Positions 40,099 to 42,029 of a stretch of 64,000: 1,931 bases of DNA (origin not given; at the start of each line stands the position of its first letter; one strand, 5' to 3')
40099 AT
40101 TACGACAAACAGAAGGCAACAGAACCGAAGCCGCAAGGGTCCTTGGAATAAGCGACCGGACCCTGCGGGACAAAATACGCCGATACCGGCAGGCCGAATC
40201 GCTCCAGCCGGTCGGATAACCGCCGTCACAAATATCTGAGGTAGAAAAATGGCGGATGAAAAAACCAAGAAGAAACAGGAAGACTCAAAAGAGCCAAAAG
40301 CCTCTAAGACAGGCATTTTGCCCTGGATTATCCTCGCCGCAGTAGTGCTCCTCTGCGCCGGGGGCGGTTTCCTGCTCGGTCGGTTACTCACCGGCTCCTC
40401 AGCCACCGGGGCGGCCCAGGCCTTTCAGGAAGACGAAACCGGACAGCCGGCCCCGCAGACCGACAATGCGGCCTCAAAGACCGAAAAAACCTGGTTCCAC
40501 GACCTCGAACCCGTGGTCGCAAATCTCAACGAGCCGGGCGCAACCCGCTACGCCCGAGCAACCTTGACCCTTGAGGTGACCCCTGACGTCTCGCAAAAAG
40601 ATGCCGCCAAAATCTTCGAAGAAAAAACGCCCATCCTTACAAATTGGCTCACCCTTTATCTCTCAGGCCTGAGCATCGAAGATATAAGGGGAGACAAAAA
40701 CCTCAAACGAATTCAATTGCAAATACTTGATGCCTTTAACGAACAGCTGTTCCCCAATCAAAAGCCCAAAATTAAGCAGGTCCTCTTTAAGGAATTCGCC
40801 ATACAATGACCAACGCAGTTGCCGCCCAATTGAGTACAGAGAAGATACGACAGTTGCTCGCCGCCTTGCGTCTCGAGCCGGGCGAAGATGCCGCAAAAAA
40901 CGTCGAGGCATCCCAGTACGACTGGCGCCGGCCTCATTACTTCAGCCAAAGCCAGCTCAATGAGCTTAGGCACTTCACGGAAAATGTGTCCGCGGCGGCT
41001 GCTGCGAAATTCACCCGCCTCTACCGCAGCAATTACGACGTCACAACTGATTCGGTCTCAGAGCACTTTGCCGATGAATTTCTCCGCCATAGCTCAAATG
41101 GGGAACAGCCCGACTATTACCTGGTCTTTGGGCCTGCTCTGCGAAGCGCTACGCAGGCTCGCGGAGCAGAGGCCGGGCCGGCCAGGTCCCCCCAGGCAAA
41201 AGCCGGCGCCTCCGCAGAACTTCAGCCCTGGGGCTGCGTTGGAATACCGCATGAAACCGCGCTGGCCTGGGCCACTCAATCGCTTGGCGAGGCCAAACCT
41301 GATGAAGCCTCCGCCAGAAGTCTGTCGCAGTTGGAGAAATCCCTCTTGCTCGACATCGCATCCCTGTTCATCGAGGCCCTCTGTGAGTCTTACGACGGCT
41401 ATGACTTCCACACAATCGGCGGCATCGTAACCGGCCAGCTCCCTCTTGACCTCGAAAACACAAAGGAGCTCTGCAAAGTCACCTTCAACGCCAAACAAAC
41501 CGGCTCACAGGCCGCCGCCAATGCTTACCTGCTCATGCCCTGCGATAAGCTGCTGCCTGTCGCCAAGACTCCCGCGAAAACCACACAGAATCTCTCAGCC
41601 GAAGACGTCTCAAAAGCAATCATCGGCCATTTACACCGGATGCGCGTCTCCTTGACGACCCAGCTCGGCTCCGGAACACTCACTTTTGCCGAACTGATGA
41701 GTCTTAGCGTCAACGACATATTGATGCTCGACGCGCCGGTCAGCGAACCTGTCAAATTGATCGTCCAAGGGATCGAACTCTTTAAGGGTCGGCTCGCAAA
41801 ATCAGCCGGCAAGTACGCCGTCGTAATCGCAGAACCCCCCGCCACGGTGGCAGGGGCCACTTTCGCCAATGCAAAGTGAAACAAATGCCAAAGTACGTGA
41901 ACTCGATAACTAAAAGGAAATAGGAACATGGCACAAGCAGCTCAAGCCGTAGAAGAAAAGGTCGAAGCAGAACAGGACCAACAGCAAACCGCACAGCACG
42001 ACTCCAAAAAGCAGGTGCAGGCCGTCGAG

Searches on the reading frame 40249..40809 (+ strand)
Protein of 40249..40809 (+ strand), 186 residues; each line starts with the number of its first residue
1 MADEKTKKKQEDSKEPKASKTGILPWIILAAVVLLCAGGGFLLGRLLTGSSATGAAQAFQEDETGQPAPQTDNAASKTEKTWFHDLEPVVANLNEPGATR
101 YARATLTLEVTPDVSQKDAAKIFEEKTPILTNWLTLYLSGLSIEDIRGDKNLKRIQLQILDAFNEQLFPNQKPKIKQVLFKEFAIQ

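Call 97: search_protein_families(library=pfam, proteins=[window:40249-40809:+], max_evalue=0.001)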
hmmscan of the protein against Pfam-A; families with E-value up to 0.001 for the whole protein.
window:40249-40809:+ (186 aa): 1 family
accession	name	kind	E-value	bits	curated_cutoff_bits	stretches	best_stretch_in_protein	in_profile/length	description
PF03748.19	FliL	-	7.4e-17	62.2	24.6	1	83-186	1-103/103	Flagellar basal body-associated protein FliL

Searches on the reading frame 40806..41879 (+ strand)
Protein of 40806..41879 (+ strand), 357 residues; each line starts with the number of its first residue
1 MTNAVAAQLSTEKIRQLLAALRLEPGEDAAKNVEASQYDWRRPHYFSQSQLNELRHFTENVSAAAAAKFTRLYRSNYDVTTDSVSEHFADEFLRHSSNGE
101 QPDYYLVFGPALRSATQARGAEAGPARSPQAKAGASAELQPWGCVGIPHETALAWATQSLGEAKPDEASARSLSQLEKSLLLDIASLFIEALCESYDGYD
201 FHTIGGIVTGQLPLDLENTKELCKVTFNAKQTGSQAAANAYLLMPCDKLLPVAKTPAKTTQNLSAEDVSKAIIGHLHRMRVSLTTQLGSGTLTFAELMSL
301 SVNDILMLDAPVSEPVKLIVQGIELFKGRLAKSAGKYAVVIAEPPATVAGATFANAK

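Call 11: search_protein_families(library=pfam, proteins=[window:40806-41879:+], max_evalue=0.0001)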
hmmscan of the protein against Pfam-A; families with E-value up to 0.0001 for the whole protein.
window:40806-41879:+ (357 aa): 1 family
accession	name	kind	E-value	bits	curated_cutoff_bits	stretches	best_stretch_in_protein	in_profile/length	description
PF01052.25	FliMN_C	-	4.8e-16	58.9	23.8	1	276-343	3-70/73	Type III flagellar switch regulator (C-ring) FliN C-term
